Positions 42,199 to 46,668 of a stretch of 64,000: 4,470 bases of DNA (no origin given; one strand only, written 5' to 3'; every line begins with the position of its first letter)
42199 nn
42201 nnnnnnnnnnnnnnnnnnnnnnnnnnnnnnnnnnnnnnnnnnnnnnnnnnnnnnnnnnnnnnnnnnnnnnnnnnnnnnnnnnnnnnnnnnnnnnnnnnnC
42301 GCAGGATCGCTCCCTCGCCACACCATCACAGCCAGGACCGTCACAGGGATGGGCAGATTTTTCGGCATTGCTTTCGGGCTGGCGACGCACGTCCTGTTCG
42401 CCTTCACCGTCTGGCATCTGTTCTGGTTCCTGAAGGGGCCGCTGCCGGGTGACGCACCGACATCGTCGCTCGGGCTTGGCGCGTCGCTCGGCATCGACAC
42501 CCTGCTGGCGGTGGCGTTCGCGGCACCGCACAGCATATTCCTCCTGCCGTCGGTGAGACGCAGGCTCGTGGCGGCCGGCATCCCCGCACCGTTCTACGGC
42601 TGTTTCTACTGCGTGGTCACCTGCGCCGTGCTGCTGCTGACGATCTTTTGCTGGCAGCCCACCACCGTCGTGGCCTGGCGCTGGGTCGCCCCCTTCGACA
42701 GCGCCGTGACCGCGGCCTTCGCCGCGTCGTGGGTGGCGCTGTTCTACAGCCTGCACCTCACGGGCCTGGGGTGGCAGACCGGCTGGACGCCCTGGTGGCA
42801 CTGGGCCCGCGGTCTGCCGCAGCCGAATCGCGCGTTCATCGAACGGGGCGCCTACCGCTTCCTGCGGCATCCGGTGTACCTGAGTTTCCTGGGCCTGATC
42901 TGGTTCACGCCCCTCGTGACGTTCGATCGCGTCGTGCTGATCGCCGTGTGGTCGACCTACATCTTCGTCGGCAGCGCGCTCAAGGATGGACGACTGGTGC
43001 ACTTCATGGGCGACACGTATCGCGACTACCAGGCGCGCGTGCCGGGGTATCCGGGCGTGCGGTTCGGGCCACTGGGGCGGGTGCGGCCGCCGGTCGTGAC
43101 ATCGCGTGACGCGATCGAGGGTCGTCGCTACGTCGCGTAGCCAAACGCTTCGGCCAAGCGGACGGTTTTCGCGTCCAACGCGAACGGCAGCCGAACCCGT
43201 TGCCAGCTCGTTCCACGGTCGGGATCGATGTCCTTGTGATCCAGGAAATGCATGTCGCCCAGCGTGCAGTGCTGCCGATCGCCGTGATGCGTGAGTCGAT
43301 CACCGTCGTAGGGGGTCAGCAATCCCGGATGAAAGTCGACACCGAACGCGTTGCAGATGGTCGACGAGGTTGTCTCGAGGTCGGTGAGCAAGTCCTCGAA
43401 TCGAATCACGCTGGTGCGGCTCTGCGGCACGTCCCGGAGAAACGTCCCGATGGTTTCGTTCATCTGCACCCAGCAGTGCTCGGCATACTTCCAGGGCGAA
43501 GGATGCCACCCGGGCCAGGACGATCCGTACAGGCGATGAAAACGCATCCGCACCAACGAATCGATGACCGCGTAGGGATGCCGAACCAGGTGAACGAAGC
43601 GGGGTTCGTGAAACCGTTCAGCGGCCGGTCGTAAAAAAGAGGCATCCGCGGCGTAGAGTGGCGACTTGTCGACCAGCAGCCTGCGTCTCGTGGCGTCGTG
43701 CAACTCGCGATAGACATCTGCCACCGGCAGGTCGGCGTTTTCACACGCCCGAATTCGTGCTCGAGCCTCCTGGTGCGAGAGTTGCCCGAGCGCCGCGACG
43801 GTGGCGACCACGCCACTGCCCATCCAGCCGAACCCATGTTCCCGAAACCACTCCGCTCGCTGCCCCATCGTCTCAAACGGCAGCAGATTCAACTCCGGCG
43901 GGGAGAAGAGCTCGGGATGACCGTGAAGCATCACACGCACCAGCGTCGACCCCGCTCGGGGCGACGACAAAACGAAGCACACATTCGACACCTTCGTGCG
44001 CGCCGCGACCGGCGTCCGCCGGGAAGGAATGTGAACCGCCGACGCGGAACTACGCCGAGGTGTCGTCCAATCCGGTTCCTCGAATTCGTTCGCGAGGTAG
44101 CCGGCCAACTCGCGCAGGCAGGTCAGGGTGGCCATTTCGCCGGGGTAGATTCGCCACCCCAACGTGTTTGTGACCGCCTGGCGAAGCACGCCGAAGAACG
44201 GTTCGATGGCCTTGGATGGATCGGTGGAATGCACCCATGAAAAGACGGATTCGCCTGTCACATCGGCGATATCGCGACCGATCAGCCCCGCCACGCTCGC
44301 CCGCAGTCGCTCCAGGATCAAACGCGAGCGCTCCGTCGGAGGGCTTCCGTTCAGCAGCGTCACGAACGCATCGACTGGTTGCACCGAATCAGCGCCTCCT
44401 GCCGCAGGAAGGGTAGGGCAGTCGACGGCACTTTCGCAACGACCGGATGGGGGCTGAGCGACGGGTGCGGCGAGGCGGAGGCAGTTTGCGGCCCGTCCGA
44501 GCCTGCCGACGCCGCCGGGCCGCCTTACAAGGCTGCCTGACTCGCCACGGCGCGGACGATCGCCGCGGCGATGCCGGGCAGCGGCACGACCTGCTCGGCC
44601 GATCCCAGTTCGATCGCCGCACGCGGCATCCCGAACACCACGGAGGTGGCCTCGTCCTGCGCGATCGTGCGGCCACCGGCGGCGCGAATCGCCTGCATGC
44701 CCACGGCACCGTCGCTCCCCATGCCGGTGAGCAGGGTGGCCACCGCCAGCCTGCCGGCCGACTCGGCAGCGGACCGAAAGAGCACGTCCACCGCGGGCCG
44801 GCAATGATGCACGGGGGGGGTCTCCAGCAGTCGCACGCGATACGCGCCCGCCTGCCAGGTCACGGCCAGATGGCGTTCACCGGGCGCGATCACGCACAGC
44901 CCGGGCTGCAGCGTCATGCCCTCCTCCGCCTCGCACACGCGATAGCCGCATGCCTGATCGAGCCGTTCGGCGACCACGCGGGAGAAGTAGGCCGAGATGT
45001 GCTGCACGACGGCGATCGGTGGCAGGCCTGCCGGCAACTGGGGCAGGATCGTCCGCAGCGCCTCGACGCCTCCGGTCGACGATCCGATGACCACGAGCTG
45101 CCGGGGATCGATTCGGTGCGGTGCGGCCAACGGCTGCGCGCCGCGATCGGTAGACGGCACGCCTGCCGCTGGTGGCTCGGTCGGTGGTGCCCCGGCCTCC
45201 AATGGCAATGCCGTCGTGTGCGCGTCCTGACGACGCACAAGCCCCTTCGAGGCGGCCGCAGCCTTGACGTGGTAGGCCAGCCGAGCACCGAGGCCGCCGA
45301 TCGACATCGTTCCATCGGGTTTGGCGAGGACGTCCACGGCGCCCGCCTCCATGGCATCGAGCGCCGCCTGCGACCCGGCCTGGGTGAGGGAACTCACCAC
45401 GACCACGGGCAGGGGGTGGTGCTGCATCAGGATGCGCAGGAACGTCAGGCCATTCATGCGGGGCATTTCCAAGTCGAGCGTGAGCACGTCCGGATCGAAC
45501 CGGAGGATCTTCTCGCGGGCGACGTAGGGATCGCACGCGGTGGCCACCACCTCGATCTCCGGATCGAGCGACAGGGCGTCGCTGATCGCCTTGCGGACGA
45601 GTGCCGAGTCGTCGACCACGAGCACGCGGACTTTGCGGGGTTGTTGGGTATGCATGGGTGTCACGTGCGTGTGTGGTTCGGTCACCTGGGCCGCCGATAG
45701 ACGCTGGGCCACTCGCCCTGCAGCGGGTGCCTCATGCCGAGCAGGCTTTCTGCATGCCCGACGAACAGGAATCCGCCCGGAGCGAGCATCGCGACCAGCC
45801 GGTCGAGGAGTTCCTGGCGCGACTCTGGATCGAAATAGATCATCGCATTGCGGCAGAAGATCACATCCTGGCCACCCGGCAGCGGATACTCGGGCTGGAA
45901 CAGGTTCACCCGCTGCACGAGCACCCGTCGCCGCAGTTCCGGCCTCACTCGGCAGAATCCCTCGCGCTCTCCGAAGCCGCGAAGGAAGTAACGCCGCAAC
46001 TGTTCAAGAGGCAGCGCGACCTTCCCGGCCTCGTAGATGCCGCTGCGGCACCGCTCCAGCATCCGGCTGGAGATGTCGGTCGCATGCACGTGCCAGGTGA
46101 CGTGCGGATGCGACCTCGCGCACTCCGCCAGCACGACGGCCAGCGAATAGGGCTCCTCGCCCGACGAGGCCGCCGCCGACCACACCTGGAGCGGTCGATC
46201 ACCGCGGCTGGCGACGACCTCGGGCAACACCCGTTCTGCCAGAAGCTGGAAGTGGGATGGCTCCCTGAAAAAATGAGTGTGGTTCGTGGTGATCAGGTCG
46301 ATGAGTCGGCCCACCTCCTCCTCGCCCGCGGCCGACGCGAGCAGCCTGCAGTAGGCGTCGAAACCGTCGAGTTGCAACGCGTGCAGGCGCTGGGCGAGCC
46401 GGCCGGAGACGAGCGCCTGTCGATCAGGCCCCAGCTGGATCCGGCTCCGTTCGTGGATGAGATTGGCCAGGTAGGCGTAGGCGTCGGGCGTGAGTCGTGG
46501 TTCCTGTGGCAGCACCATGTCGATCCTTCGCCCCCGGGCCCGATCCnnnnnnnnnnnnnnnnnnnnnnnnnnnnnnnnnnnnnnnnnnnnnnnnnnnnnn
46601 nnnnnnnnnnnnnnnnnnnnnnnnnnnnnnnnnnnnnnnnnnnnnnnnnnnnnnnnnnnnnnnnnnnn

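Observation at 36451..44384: Type III PKS locus with its own ACP and ketosynthase, three phenolic-lipid-type methyltransferases, a beta-barrel OMP and a CurM-type sulfotransferase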

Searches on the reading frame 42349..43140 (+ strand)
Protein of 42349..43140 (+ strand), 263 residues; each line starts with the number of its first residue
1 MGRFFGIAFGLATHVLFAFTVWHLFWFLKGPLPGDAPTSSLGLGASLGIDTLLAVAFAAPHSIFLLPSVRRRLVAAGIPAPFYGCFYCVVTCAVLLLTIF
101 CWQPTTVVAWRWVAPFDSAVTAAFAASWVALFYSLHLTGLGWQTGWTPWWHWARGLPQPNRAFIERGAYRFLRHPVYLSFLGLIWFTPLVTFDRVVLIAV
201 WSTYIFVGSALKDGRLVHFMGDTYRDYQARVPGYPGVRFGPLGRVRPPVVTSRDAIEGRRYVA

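Call 4: search_protein_families(library=pfam, proteins=[window:42349-43140:+], max_evalue=0.01)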
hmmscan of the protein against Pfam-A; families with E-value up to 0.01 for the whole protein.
window:42349-43140:+ (263 aa): 1 family
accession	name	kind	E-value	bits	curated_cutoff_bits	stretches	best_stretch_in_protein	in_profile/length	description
PF04140.19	ICMT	-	0.0017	19.2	24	1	158-193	30-66/95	Isoprenylcysteine carboxyl methyltransferase (ICMT) family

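Call 5: search_protein_families(library=ncbifam, proteins=[window:42349-43140:+], max_evalue=0.01)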
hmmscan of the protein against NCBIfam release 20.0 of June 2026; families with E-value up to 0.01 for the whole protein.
window:42349-43140:+ (263 aa): 1 family
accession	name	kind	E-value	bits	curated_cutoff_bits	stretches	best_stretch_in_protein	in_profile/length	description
NF045656.1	MeththiolMtaseMddA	equivalog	8.3e-24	84.2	270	1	2-232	2-234/238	methanethiol S-methyltransferase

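Call 47: search_solved_structures(query=window:42349-43140:+, max_evalue=1)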
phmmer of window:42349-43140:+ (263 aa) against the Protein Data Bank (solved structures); distinct sequences matched with E-value up to 1: 1.
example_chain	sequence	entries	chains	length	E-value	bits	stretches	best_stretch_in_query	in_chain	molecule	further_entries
4a2n_B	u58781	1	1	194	0.011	18.2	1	160-231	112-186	ISOPRENYLCYSTEINE CARBOXYL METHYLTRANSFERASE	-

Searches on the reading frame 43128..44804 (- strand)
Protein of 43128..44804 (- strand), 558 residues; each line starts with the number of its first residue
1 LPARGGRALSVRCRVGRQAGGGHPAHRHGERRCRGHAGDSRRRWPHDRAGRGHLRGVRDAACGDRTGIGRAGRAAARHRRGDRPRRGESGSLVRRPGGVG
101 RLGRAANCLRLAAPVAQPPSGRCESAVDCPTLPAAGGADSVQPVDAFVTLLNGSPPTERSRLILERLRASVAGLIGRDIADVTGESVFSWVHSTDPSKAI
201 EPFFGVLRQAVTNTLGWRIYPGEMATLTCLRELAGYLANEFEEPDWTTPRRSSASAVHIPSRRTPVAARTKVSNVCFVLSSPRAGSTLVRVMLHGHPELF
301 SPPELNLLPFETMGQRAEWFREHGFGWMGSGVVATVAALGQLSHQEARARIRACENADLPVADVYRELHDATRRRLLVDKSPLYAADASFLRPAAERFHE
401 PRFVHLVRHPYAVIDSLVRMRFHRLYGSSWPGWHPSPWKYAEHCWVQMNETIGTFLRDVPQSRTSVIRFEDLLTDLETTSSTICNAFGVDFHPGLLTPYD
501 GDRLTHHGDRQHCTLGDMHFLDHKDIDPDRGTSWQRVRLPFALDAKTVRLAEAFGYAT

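Call 4: search_protein_families(library=pfam, proteins=[window:43128-44804:-], max_evalue=0.01)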
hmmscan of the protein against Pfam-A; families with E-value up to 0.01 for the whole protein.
window:43128-44804:- (558 aa): 1 family
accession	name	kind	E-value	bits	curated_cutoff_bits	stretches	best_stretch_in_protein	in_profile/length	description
PF13469.12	Sulfotransfer_3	-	5.5e-23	82.8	27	1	277-492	3-215/216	Sulfotransferase family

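Call 5: search_protein_families(library=ncbifam, proteins=[window:43128-44804:-], max_evalue=0.01)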
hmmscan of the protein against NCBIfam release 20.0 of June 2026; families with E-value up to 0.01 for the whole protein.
window:43128-44804:- (558 aa): 1 family
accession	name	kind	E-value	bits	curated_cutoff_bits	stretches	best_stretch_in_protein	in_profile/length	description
NF052394.1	NodProtNoeE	equivalog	8.6e-11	41.1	500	1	271-417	6-137/387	nodulation protein NoeE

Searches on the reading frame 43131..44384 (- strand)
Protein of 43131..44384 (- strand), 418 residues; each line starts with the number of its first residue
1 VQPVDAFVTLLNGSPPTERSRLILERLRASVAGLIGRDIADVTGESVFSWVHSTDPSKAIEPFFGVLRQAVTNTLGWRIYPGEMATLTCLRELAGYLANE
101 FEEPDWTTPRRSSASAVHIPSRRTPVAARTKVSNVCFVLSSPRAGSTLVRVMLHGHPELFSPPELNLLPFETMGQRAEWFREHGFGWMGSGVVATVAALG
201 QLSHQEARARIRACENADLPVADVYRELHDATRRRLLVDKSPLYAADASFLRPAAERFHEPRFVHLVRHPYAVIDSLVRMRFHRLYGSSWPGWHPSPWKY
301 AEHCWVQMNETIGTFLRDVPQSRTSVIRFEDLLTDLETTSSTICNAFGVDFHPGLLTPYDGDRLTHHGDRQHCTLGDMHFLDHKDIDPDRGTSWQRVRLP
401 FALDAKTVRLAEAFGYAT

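Call 28: find_homologous_proteins(query=window:43131-44384:-, max_evalue=0.00001)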
Query window:43131-44384:- (418 aa): 77 proteins with E <= 0.00001 among 8000 candidates.
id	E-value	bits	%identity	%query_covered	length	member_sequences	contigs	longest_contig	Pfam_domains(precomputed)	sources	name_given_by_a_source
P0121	2.9e-289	977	100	100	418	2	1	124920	PF13469.13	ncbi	ncbi:MAG: sulfotransferase [Planctomycetia bacterium]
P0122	1.2e-209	714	73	100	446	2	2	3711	PF13469.13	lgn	-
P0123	1.7e-207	707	75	100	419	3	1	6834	PF13469.13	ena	-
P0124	9.6e-205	698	73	100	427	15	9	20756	PF13469.13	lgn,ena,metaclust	metaclust:\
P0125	1.3e-201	688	73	100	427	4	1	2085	PF13469.13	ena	-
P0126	2.0e-198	677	72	100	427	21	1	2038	PF13469.13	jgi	-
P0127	1.1e-195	668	69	100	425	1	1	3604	PF13469.13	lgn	-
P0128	2.9e-187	641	68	100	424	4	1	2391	PF13469.13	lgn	-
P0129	9.3e-170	583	65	100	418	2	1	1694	PF13469.13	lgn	-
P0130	6.0e-106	373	45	100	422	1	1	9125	PF13469.13,PF00685.34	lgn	-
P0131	2.2e-105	371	46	99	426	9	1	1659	PF13469.13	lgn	-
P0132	5.4e-79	284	38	98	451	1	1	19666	PF13469.13,PF00685.34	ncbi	-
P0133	6.4e-78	280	59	57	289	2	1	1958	PF13469.13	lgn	-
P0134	1.7e-73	266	46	68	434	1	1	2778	PF13469.13,PF00685.34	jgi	jgi:hypothetical protein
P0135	1.2e-72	263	37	96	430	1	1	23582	PF13469.13,PF00685.34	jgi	jgi:hypothetical protein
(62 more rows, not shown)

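Call 29: find_encoding_contigs(protein=P0124, flank=10000, max_places=4)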
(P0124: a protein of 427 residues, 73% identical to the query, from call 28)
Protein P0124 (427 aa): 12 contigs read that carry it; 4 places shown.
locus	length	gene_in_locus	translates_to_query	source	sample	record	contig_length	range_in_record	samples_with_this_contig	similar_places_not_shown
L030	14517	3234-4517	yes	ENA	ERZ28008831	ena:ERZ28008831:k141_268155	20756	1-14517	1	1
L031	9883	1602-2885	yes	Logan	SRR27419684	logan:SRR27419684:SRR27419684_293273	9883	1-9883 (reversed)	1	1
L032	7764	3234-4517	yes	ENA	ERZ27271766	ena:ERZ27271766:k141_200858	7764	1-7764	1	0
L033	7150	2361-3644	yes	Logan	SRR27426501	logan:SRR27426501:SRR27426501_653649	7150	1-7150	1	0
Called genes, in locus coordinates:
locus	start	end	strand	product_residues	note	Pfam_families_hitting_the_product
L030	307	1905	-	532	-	PF00884:Sulfatase, PF01663:Phosphodiest (faint), PF16347:SGSH_C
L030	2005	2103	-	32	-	-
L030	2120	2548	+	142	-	-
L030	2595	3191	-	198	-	-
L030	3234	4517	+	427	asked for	PF13469:Sulfotransfer_3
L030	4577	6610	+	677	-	-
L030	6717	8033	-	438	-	PF02447:GntP_permease, PF03600:CitMHS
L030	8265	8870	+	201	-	PF05685:Uma2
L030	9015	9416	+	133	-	PF01909:NTP_transf_2, PF18765:Polbeta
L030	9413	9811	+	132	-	PF05168:HEPN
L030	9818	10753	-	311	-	PF02311:AraC_binding, PF12833:HTH_18, PF00165:HTH_AraC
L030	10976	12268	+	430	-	PF01408:GFO_IDH_MocA, PF02894:GFO_IDH_MocA_C (weak), PF22725:GFO_IDH_MocA_C3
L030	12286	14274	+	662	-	PF01182:Glucosamine_iso, PF02585:PIG-L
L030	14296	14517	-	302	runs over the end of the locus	-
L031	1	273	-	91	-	?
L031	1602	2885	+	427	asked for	PF13469:Sulfotransfer_3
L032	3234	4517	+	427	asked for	PF13469:Sulfotransfer_3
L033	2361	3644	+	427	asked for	PF13469:Sulfotransfer_3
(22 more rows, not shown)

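Call 30: find_encoding_contigs(protein=P0132, flank=10000, max_places=2)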
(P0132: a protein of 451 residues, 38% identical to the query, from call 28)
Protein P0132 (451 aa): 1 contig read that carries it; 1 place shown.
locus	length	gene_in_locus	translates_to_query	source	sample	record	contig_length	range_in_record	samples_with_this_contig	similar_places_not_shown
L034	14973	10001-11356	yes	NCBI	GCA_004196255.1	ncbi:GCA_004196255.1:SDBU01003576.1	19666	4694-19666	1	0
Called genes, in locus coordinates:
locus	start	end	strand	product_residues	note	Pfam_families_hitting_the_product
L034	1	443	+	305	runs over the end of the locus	PF01063:Aminotran_4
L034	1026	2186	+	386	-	PF01041:DegT_DnrJ_EryC1, PF01212:Beta_elim_lyase (weak)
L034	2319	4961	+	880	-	PF07940:Hepar_II_III_C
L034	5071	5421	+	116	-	-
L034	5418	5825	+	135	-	-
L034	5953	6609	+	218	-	PF01025:GrpE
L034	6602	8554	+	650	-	PF00012:HSP70, PF06723:MreB_Mbl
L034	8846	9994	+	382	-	PF00226:DnaJ, PF01556:DnaJ_C, PF15777:Anti-TRAP (faint), PF00684:DnaJ_CXXCXGXG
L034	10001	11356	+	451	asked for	PF00685:Sulfotransfer_1 (weak), PF13469:Sulfotransfer_3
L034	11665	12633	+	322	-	PF06325:PrmA, PF05175:MTS, PF02475:TRM5-TYW2_MTfase (weak), PF12847:Methyltransf_18 (weak), PF13847:Methyltransf_31 (weak), PF08241:Methyltransf_11 (weak), PF13649:Methyltransf_25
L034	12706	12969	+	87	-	PF04324:Fer2_BFD, PF17806:SO_alpha_A3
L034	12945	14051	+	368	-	PF00890:FAD_binding_2 (weak), PF01266:DAO, PF01946:Thi4 (faint), PF07992:Pyr_redox_2 (faint), PF12831:FAD_oxidored (faint), PF13738:Pyr_redox_3 (faint)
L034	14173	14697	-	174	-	PF01850:PIN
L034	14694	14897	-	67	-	-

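Call 82: find_encoding_contigs(protein=P0121, flank=3000, max_places=2)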
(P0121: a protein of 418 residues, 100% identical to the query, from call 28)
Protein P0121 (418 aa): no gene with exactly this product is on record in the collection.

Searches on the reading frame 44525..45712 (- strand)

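Call 19: search_protein_families(library=pfam, proteins=[window:44525-45712:-], max_evalue=0.001)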
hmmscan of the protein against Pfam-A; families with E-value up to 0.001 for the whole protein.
window:44525-45712:- (395 aa): 2 families
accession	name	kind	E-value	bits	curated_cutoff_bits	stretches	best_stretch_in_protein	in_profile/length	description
PF01339.22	CheB_methylest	-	1.3e-61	207.8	24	1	207-385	1-174/174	CheB methylesterase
PF00072.30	Response_reg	-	1.1e-20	74.2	30.2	1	30-132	1-100/111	Response regulator receiver domain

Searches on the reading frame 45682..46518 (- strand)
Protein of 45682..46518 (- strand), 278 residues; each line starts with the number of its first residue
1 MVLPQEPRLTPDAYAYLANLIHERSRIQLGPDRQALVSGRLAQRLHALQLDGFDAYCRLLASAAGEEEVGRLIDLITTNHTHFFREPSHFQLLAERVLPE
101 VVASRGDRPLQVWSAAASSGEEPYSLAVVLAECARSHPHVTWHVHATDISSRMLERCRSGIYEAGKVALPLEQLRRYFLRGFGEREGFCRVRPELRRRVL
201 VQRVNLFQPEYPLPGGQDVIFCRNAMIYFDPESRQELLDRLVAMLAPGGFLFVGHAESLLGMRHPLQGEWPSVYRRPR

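Call 19: search_protein_families(library=pfam, proteins=[window:45682-46518:-], max_evalue=0.001)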
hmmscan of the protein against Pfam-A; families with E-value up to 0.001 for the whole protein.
window:45682-46518:- (278 aa): 5 families
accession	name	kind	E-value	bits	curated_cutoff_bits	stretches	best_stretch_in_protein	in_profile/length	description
PF01739.24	CheR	-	1.7e-54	184.7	27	1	79-264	1-184/195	CheR methyltransferase, SAM binding domain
PF03705.20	CheR_N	-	4.8e-11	42.6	27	1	13-61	2-50/53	CheR methyltransferase, all-alpha domain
PF13649.12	Methyltransf_25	-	8.9e-07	30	27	0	213-249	60-97/97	Methyltransferase domain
PF08242.18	Methyltransf_12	-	1.1e-06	29.6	30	0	200-251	47-98/98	Methyltransferase domain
PF08241.18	Methyltransf_11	-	0.00099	20.1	21.2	0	218-253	62-95/95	Methyltransferase domain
